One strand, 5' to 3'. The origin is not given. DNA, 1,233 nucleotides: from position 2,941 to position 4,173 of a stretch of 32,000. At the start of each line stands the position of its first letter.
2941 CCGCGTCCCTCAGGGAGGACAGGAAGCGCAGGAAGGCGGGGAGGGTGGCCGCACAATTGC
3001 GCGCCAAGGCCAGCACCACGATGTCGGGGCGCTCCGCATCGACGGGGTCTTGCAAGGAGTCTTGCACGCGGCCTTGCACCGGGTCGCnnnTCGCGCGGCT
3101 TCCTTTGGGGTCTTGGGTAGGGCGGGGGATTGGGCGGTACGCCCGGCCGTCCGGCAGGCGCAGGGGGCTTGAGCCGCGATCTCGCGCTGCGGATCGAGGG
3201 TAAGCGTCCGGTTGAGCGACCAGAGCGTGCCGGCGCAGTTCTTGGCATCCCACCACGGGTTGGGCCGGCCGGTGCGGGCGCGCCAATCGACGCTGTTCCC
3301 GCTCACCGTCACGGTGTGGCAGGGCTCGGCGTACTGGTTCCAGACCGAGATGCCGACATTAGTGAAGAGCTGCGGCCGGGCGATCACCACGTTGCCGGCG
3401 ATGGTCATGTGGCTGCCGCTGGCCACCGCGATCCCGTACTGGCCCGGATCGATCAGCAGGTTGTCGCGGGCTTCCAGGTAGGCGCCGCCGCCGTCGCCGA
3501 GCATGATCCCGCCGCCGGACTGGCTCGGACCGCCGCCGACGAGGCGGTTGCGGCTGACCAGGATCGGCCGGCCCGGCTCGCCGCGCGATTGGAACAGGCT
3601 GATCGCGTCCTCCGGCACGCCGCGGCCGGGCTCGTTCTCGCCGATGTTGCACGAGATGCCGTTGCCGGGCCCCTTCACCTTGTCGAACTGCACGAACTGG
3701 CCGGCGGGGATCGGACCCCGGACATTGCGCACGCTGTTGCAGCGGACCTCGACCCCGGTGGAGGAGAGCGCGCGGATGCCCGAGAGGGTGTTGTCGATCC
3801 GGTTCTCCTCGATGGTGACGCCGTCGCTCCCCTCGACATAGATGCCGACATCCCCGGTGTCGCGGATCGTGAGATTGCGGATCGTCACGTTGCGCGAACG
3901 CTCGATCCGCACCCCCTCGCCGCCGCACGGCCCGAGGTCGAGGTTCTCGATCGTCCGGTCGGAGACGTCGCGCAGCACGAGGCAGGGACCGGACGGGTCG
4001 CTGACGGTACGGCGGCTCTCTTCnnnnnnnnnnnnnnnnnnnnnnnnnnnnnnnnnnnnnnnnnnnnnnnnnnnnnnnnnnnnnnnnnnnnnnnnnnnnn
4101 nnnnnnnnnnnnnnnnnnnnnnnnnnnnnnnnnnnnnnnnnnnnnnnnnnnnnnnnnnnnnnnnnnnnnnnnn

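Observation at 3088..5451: Wzy-like polymerase fused in frame to a beta-helix domain that keeps its own signal peptide at the junction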

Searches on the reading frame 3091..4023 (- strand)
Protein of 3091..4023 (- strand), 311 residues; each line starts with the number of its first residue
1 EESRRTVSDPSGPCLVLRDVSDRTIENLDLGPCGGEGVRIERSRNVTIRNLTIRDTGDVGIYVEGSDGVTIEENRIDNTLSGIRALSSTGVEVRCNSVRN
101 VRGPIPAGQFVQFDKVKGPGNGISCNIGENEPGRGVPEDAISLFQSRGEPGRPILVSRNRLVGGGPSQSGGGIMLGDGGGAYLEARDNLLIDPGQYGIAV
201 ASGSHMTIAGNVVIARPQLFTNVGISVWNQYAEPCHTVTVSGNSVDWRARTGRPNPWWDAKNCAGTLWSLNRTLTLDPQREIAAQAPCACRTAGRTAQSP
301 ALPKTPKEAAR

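Call 16: find_homologous_proteins(query=window:3091-4023:-, max_evalue=0.001)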
Query window:3091-4023:- (311 aa): 193 proteins with E <= 0.001 among 2483 candidates; the best 120 are listed.
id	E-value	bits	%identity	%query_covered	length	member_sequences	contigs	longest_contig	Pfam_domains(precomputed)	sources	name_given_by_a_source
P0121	4.5e-125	435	91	69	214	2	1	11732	-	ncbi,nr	ncbi:hypothetical protein CHKEEEPN_3694 [Methylorubrum podarium]|nr:hypothetical protein CHKEEEPN_36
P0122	1.3e-106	375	59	91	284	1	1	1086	PF13229.13,PF12708.13,PF05048.20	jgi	jgi:parallel beta-helix repeat protein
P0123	5.8e-106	373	59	94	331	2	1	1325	PF13229.13,PF05048.20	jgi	jgi:hypothetical protein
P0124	1.6e-105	371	57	93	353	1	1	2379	PF13229.13,PF05048.20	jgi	jgi:parallel beta-helix repeat protein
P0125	2.4e-104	367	56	95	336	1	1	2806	PF13229.13,PF05048.20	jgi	jgi:parallel beta-helix repeat protein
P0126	1.1e-102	362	56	93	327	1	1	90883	PF13229.13,PF05048.20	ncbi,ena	-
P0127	5.2e-102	360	55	94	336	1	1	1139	PF13229.13,PF05048.20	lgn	-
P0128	1.8e-101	358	55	93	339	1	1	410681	PF13229.13,PF05048.20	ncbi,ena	-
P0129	8.7e-101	355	55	95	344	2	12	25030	PF13229.13,PF05048.20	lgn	-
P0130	1.6e-100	355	56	93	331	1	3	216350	PF13229.13,PF05048.20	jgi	jgi:parallel beta-helix repeat protein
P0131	3.3e-100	354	55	94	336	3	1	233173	PF13229.13,PF05048.20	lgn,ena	-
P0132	2.2e-99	351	56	92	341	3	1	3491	PF13229.13,PF05048.20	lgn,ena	-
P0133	3.0e-99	350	55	93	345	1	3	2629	PF13229.13,PF05048.20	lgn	-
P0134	1.1e-98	349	55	91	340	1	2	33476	PF13229.13,PF05048.20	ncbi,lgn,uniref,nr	ncbi:parallel beta helix pectate lyase-like protein [Humitalea rosea]|uniref:Parallel beta helix pec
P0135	5.4e-98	346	53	93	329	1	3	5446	PF13229.13,PF05048.20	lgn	-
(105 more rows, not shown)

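Call 19: find_encoding_contigs(protein=P0128, flank=6000, max_places=2)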
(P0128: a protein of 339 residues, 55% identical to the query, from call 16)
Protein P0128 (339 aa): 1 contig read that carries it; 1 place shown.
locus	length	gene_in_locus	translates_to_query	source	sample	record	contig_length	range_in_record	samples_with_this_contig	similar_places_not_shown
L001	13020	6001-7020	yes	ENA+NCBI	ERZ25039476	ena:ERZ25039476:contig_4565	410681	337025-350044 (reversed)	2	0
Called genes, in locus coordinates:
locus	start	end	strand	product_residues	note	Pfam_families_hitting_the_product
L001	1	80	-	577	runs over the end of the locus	PF13614:AAA_31 (weak)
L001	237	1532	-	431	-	PF02563:Poly_export, PF10531:SLBB, PF22461:SLBB_2 (faint), PF25994:HH_AprE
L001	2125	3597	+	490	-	PF02397:Bac_transf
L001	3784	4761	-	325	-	PF01073:3Beta_HSD, PF01370:Epimerase, PF02719:Polysacc_synt_2 (faint), PF05368:NmrA, PF07993:NAD_binding_4 (faint), PF13460:NAD_binding_10, PF16363:GDP_Man_Dehyd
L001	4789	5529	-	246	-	PF03808:Glyco_tran_WecG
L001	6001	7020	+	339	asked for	PF05048:NosD (faint), PF13229:Beta_helix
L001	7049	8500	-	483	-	PF00483:NTP_transferase, PF22640:ManC_GMP_beta-helix, PF01050:MannoseP_isomer, PF07883:Cupin_2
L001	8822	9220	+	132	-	PF00293:NUDIX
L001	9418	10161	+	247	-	PF13505:OMP_b-brl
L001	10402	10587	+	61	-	-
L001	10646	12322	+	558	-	PF09721:Exosortase_EpsH, PF02517:Rce1-like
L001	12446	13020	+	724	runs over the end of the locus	PF00270:DEAD, PF00271:Helicase_C, PF16124:RecQ_Zn_bind, PF09382:RQC, PF00570:HRDC, PF14493:HTH_40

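Call 20: find_encoding_contigs(protein=P0134, flank=6000, max_places=2)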
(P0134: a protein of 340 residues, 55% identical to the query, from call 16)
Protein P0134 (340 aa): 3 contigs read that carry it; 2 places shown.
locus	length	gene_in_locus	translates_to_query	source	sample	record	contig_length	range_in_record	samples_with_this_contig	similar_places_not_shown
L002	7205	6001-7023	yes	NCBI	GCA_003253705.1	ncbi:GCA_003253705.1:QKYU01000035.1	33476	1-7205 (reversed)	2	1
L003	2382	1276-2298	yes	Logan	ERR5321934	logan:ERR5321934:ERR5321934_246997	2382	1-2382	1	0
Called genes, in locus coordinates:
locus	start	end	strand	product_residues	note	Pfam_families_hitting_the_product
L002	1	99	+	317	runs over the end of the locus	PF01073:3Beta_HSD, PF01370:Epimerase, PF02719:Polysacc_synt_2, PF04321:RmlD_sub_bind, PF16363:GDP_Man_Dehyd, PF07993:NAD_binding_4 (weak)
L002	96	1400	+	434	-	PF13439:Glyco_transf_4, PF13579:Glyco_trans_4_4, PF20706:GT4-conflict, PF00534:Glycos_transf_1, PF13692:Glyco_trans_1_4, PF13524:Glyco_trans_1_2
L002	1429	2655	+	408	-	-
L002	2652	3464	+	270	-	PF00535:Glycos_transf_2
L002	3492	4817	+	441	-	PF04932:Wzy_C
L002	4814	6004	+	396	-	PF01757:Acyl_transf_3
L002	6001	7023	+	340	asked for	PF13229:Beta_helix, PF05048:NosD (faint)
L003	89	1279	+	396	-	PF01757:Acyl_transf_3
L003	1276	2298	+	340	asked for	PF13229:Beta_helix, PF05048:NosD (faint)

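Call 24: search_solved_structures(query=A1, max_evalue=1, show_alignments=2)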
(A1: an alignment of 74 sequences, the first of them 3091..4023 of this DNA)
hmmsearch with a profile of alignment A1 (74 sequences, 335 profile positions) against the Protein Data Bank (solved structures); distinct sequences matched with E-value up to 1: 30.
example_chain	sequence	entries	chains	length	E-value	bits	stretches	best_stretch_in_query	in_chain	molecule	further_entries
3zpp_A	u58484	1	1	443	9.4e-11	44.6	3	73-114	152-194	CELL WALL SURFACE ANCHOR FAMILY PROTEIN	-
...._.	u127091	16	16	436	9.5e-06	28.1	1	94-139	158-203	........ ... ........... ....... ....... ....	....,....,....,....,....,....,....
7b8b_A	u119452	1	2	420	9.9e-06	28.1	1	41-131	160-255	Polygalacturonase ADPG2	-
5lw3_A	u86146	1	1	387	2.5e-05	26.8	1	56-119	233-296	Poly(beta-D-mannuronate) C5 epimerase 6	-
4mxn_A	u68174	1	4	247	3.4e-05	26.3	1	32-117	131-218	Uncharacterized protein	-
7jw4_A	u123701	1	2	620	0.00011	24.7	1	71-121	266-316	Glycoside hydrolase family 110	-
7jwf_A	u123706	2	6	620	0.00011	24.6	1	71-121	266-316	Glycoside hydrolase family 110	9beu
3jur_A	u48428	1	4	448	0.00015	24.2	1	52-124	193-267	Exo-poly-alpha-D-galacturonosidase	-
2pyg_A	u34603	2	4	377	0.00024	23.5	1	59-119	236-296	Poly(beta-D-mannuronate) C5 epimerase 4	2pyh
7xks_A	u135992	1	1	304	0.00039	22.8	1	41-115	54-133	Pectate lyase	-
1pxz_A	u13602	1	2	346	0.00046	22.6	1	44-171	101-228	Major pollen allergen Jun a 1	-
7c7d_A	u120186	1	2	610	0.00048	22.5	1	223-297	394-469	alpha-1,3-glucanase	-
5gt5_A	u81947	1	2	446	0.0098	18.2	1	34-181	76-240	Pectate lyase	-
3gq7_A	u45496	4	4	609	0.026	16.9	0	80-114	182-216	Preneck appendage protein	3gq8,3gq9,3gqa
4ozy_A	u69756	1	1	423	0.047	16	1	43-121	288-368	Poly(beta-D-mannuronate) C5 epimerase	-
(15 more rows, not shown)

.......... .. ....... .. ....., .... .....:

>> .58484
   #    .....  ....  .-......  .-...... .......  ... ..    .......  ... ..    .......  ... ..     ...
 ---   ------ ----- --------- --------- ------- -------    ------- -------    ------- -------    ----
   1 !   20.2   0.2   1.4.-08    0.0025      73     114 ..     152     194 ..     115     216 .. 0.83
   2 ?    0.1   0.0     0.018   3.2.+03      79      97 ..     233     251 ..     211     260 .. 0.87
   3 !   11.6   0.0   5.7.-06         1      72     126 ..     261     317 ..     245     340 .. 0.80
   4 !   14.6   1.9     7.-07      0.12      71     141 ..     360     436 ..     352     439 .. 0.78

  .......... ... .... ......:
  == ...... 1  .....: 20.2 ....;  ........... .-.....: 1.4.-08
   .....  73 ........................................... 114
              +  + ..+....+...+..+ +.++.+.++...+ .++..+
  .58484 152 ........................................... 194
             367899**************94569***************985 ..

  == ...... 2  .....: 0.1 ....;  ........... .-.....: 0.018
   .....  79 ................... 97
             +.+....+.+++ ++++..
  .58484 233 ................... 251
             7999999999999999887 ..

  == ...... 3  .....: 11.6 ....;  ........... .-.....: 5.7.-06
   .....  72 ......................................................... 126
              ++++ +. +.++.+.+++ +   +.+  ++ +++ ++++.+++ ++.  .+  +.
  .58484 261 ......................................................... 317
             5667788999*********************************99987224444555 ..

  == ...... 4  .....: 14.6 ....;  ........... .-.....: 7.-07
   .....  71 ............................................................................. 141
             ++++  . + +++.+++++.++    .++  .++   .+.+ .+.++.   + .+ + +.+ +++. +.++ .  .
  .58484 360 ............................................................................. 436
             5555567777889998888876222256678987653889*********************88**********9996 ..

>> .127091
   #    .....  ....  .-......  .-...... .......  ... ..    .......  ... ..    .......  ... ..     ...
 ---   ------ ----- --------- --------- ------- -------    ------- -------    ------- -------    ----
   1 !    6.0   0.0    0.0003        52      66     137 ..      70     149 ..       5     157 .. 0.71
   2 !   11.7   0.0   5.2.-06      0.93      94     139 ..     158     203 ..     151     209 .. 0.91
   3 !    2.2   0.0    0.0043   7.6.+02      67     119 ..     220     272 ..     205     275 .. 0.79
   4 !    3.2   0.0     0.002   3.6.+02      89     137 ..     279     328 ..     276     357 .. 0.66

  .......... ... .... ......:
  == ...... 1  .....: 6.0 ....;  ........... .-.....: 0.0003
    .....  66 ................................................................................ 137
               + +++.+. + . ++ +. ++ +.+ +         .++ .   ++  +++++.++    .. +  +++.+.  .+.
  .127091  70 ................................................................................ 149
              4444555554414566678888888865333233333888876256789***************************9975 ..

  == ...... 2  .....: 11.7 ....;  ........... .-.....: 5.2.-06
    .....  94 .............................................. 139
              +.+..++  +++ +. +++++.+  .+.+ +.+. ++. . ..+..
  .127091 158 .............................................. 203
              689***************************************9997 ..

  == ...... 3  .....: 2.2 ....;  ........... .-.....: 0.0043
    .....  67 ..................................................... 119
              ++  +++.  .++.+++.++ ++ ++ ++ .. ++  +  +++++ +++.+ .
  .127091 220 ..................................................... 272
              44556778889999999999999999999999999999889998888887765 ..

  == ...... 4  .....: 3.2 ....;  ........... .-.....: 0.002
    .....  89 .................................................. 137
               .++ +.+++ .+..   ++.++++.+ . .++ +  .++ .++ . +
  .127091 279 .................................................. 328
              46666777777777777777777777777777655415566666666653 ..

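Call 38: predict_structure(alignment_id=A1)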
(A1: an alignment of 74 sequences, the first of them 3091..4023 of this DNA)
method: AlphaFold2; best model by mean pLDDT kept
length: 311 residues; sequences in the alignment: 74
mean_pLDDT: 91.7   pTM: 0.91
mean pLDDT of the five models: 91.7, 91.5, 91.3, 91.0, 90.5
residues with pLDDT >= 90: 245; 70-90: 42; 50-70: 22; < 50: 2
segments of 3 or more residues with pLDDT < 50: none
pLDDT, mean of each block of 10 residues (from residue 1): 85 98 98 98 98 98 99 97 98 97 91 98 96 86 98 98 80 97 98 95 98 93 95 97 94 94 91 73 82 70 58 44
secondary structure, 60 per line:
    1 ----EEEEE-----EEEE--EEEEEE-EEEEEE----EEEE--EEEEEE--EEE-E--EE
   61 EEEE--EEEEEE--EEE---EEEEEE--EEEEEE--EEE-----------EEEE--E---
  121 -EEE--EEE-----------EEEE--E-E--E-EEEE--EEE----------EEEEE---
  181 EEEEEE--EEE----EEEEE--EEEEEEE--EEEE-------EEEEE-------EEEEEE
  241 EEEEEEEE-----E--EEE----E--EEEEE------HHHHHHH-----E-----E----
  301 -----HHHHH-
elements in order: E5-9 E15-18 E21-26 E28-33 E38-41 E44-49 E52-54 E59-64 E67-72 E75-77 E81-86 E89-94 E97-99 E111-114 E122-124 E127-129 E141-144 E154-157 E160-162 E173-177 E181-186 E189-191 E196-200 E203-209 E212-215 E223-227 E235-248 E257-259 E267-271 H278-284 H306-310

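Call 40: fold_search(model_id=the predicted structure, library=pdb)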
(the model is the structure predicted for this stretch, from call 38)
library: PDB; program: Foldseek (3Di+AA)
matches with E <= 10: 502; with E <= 0.001: 11
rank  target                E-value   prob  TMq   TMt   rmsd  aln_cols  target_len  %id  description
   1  9ozl_C                1.1e-04  1.00  0.31  0.28  13.0       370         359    9  Crystal structure of the polysaccharide lyase RbmB from Vibrio cholerae (released 2026-03-11)
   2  9ozd_A                1.7e-04  1.00  0.34  0.30  12.2       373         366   11  Crystal structure of the polysaccharide lyase RbmB from Vibrio cholerae bound to Vibrio Polysaccharide (released 2026-03-11)
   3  6k0v_A                2.3e-04  1.00  0.31  0.19  14.0       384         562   11  Catalytic domain of GH87 alpha-1,3-glucanase D1069A in complex with tetrasaccharides (released 2019-12-25)
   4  9beu_A                2.6e-04  1.00  0.34  0.20  13.2       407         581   12  Structure of GH110B in complex with a lambda-carrageenan oligosaccharide (released 2025-08-27)
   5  7c7d_A                3.4e-04  1.00  0.41  0.26   9.9       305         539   13  Crystal structure of the catalytic unit of thermostable GH87 alpha-1,3-glucanase from Streptomyces thermodiastaticus s (released 2020-11-11)
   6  9ozl_B                4.7e-04  0.97  0.27  0.25  14.1       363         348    9  Crystal structure of the polysaccharide lyase RbmB from Vibrio cholerae (released 2026-03-11)
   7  7chu_A                5.8e-04  1.00  0.37  0.23  12.8       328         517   11  Geobacillus virus E2 - ORF18 (released 2021-04-14)
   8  6k0q_A                6.0e-04  1.00  0.34  0.21  12.6       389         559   12  Catalytic domain of GH87 alpha-1,3-glucanase D1068A in complex with nigerose (released 2019-12-25)
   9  6qps_B                7.0e-04  1.00  0.36  0.28  10.4       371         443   10  Structural characterization of a mannuronic acid specific polysaccharide family 6 lyase enzyme from human gut microbio (released 2019-09-25)
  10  9k4a_A                7.4e-04  1.00  0.44  0.23   8.2       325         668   13  Cryo-EM structure of depolymerase S2-4 from Klebsiella phage K64-1 (released 2026-03-25)
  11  1bhe                  9.4e-04  0.99  0.33  0.28  12.7       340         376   12  POLYGALACTURONASE FROM ERWINIA CAROTOVORA SSP. CAROTOVORA (released 1998-11-11)
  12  8ikx_A                1.0e-03  0.99  0.33  0.28  15.4       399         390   11  An Arabidopsis polygalacturonase PGLR (released 2024-02-07)
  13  9beu_B                1.1e-03  1.00  0.39  0.23   8.9       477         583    8  Structure of GH110B in complex with a lambda-carrageenan oligosaccharide (released 2025-08-27)
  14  7w1c_D                1.1e-03  1.00  0.34  0.19  10.4       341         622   12  Crystal structure of Klebsiella pneumoniae K1 capsule-specific polysaccharide lyase in a P1 crystal form (released 2022-05-18)
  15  1ia5_A                1.2e-03  0.96  0.30  0.28  13.9       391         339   12  POLYGALACTURONASE FROM ASPERGILLUS ACULEATUS (released 2001-09-19)
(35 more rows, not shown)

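Call 84: fold_search(model_id=the predicted structure, library=viral)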
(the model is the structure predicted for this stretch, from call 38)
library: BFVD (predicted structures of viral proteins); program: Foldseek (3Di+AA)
matches with E <= 10: 950; with E <= 0.001: 54
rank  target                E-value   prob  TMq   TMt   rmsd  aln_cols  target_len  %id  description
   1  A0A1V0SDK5            1.2e-05  1.00  0.32  0.09  22.6       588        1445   10  GMC-type oxidoreductase [Indivirus ILV1]
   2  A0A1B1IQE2            3.2e-05  1.00  0.46  0.22   9.8       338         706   18  (no name in the UniProt tables at hand)
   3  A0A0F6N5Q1            4.1e-05  1.00  0.39  0.24  11.7       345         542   14  Rhamnogalacturonase A/B/Epimerase-like pectate lyase domain-containing protein [Escherichia phage ECBP5]
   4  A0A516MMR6            6.1e-05  1.00  0.53  0.27   8.8       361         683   12  (no name in the UniProt tables at hand)
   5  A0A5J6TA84            6.1e-05  1.00  0.46  0.30   9.2       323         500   13  Putative structural protein [Klebsiella phage vB_KpnP_fHeKpn01]
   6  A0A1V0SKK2            6.8e-05  1.00  0.29  0.20  13.2       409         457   13  Periplasmic copper-binding protein NosD [Klosneuvirus KNV1]
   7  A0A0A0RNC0            7.1e-05  1.00  0.31  0.16  11.9       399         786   12  Tail spike protein [Bacillus phage Moonbeam]
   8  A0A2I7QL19            9.1e-05  1.00  0.53  0.31   6.8       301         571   15  (no name in the UniProt tables at hand)
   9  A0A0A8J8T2            9.5e-05  1.00  0.30  0.14  11.5       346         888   11  Depolymerase, capsule K1-specific [Klebsiella phage K64-1]
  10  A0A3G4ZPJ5            9.5e-05  1.00  0.30  0.17  12.2       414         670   12  Right handed beta helix domain-containing protein [Barrevirus sp.]
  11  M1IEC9                1.0e-04  1.00  0.52  0.32   6.6       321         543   15  Putative tailspike, beta-helical glycoside [Bacillus phage Finn]
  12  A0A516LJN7            1.5e-04  1.00  0.37  0.21  10.2       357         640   14  (no name in the UniProt tables at hand)
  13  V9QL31                1.7e-04  1.00  0.51  0.31   7.1       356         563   12  (no name in the UniProt tables at hand)
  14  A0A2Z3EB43            1.8e-04  1.00  0.31  0.24  13.6       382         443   14  (no name in the UniProt tables at hand)
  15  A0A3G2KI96            1.9e-04  1.00  0.42  0.25  11.3       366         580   11  Glycosidase [Arthrobacter phage Peas]
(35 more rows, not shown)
